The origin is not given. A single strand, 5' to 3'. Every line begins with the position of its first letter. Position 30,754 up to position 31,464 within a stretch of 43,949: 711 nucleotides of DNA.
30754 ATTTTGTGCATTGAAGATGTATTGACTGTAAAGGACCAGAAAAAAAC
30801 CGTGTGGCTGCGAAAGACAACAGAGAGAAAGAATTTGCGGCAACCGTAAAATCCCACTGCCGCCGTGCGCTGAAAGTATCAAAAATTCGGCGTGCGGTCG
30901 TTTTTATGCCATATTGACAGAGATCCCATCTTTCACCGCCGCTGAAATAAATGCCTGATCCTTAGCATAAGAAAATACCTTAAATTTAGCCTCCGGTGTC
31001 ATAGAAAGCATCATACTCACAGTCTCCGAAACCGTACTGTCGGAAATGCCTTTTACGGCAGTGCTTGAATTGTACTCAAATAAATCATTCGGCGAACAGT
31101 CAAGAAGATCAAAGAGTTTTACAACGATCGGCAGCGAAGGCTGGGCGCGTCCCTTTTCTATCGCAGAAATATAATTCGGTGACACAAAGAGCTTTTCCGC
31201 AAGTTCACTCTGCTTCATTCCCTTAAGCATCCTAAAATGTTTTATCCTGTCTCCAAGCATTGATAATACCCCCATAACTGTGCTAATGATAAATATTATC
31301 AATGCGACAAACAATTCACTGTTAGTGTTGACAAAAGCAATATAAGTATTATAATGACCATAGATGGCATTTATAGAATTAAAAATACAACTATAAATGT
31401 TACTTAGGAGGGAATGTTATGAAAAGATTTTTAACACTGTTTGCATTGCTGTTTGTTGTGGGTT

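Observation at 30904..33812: XRE-controlled, AT-rich five-gene cassette encoding only secreted or membrane proteins of unknown function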

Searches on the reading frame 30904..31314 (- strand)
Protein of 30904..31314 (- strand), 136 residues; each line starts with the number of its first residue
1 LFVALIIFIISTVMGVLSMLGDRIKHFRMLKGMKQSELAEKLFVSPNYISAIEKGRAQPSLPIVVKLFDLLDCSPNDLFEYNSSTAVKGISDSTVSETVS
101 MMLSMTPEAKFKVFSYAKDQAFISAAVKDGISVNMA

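Call 4: search_protein_families(library=pfam, proteins=[window:30904-31314:-], max_evalue=1)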
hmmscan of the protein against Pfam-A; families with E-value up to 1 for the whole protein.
window:30904-31314:- (136 aa): 8 families
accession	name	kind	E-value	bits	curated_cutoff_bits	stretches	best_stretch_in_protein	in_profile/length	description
PF01381.28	HTH_3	-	2.4e-14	53.5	23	1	24-78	1-55/55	Helix-turn-helix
PF13560.12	HTH_31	-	1.5e-10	41.6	27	1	20-77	2-60/64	Helix-turn-helix domain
PF13443.12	HTH_26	-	2.6e-08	34.4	22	1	24-82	2-61/63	Cro/C1-type HTH DNA-binding domain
PF12844.13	HTH_19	-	6.5e-07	29.6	30.2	1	21-79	1-59/64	Helix-turn-helix domain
PF13413.12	HTH_25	-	0.0012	19.1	24.6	1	28-57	6-35/62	Helix-turn-helix domain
PF15731.11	MqsA_antitoxin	-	0.0018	18.8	30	1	21-79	71-128/131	Antitoxin component of bacterial toxin-antitoxin system, MqsA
PF13384.12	HTH_23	-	0.081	13.2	24.6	0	28-50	12-35/50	Homeodomain-like domain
PF13412.12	HTH_24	-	0.17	11.9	21.9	0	32-50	17-35/48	Winged helix-turn-helix DNA-binding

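Call 5: search_protein_families(library=ncbifam, proteins=[window:30904-31314:-], max_evalue=1)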
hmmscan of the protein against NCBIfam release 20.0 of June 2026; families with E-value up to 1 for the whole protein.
window:30904-31314:- (136 aa): 20 families
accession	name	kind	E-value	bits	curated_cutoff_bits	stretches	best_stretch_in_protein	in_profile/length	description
TIGR03070.1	couple_hipB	subfamily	7.8e-09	35.4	71.65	1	19-71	2-54/58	type II toxin-antitoxin system Y4mF family antitoxin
NF006015.0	PRK08154.1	subfamily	8.2e-09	35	204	1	16-84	27-95/314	anaerobic benzoate catabolism transcriptional regulator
NF041951.1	phage_RstR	subfamily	4.5e-08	33.3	80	1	20-84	3-67/108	RstR family transcriptional repressor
NF047948.1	male_kill_WMK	equivalog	3.7e-07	29.9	300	1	19-84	162-227/300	WO male-killing family protein Wmk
TIGR00270.2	TIGR00270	equivalog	1.2e-06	28.4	110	1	21-74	77-130/159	multiprotein bridging factor aMBF1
NF052239.1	antitox_spr1629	equivalog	1.7e-05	24.1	335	1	20-76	3-59/377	spr1629 family repressor/antitoxin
NF010465.0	PRK13890.1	equivalog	9.4e-05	22.5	96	1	31-80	17-66/121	conjugal transfer protein TrbA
TIGR03830.1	CxxCG_CxxCG_HTH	subfamily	0.00011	22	61.8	1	19-78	65-123/127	type II TA system antitoxin MqsA family protein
NF046032.1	TransRegSlrRBacil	equivalog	0.00012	22.2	250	1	19-81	1-64/149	HTH-type transcriptional regulator SlrR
NF007257.0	PRK09706.1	subfamily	0.00014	21.6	101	1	19-78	5-64/135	transcriptional repressor DicA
NF007408.0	PRK09943.1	equivalog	0.00026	20.6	211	1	20-84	8-72/185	HTH-type transcriptional regulator PuuR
TIGR02607.1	antidote_HigA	equivalog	0.00028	20.6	47.7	1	32-75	20-63/81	HigA family addiction module antitoxin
NF003162.0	PRK04140.1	equivalog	0.00033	19.8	263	1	21-73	128-180/317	transcriptional regulator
NF038139.1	Reg_Aceta_RamB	equivalog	0.00085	18.1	700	1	20-75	3-58/465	acetate metabolism transcriptional regulator RamB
NF058600.1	TransRegSco1979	equivalog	0.0054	15.8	350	1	19-73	8-62/280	Sco1979 family transcriptional regulator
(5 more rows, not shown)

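Call 6: search_protein_families(library=padloc, proteins=[window:30904-31314:-], max_evalue=1)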
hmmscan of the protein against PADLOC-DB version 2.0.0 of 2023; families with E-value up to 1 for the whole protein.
window:30904-31314:- (136 aa): 20 families
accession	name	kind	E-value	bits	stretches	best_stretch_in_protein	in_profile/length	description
PDLC02926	HTH_VI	-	8.5e-14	49.6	1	19-104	1-86/92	-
PDLC03954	RmrA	-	2.8e-08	31.1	1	19-83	10-74/380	-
PDLC04142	capH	-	9.5e-08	31.1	1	19-78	6-65/103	capH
PDLC03944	RmrA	-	1.1e-07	29.2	1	20-88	7-74/384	-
PDLC03947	RmrA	-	1.4e-07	28.7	1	18-79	10-70/383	-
PDLC03955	RmrA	-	2.4e-07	28.3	1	22-85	23-85/371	-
PDLC03951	RmrA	-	1.1e-06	25.9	1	14-80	3-69/400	-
PDLC04775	PDC-M69A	-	4.4e-06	25.2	1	18-90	6-74/113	-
PDLC03664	Control_protein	-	6.5e-06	24.5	1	18-79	12-73/74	control protein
PDLC03949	RmrA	-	1.3e-05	22.3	1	22-79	5-62/363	-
PDLC03945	RmrA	-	1.6e-05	22.2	1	20-76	3-59/394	-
PDLC03952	RmrA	-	1.6e-05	21.9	1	19-80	22-82/395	-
PDLC03665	Control_protein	-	3.1e-05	22.1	1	20-82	9-72/77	control protein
PDLC03668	Control_protein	-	0.00015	20.3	1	17-55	6-44/79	control protein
PDLC03953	RmrA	-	0.00059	17.2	1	20-66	6-52/373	-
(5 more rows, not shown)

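Call 8: search_protein_families(library=phrogs, proteins=[window:30904-31314:-], max_evalue=0.1)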
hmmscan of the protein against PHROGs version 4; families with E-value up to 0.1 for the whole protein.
window:30904-31314:- (136 aa): 30 families (the best 25 are shown)
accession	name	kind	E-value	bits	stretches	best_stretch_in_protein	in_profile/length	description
phrog_3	-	transcription regulation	1.8e-16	61.9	1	15-87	84-154/430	transcriptional repressor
phrog_8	-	transcription regulation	2e-14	54.8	1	14-87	71-144/346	transcriptional regulator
phrog_4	-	transcription regulation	4.9e-12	46.5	1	19-86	133-199/400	transcriptional repressor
phrog_2967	-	transcription regulation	2.2e-11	44.7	1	21-120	12-105/225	transcriptional regulator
phrog_2439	-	transcription regulation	2.6e-09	37.4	1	17-82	5-70/367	transcriptional regulator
phrog_5823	-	transcription regulation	8.3e-09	36.1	1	20-87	7-75/404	transcriptional regulator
phrog_1373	-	transcription regulation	1.3e-08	36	1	20-91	64-135/166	transcriptional regulator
phrog_38027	-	transcription regulation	6.6e-08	33.7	1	22-89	71-139/143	transcriptional repressor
phrog_2104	-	unknown function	6.2e-07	30.6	1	22-79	42-98/103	-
phrog_2328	-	transcription regulation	1.3e-06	29.2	1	19-79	15-75/128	transcriptional repressor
phrog_1468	-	transcription regulation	1.5e-06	28.7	1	21-56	9-44/67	transcriptional repressor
phrog_7241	-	transcription regulation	1.3e-05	26.2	1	24-79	66-121/122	transcriptional regulator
phrog_25914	-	DNA, RNA and nucleotide metabolism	1.8e-05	25.8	1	28-83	34-89/96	HTH DNA binding protein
phrog_1124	-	transcription regulation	3.4e-05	24.5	1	20-74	9-62/177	transcriptional regulator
phrog_955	-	DNA, RNA and nucleotide metabolism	4.5e-05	24.2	1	17-60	22-65/142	HTH DNA binding protein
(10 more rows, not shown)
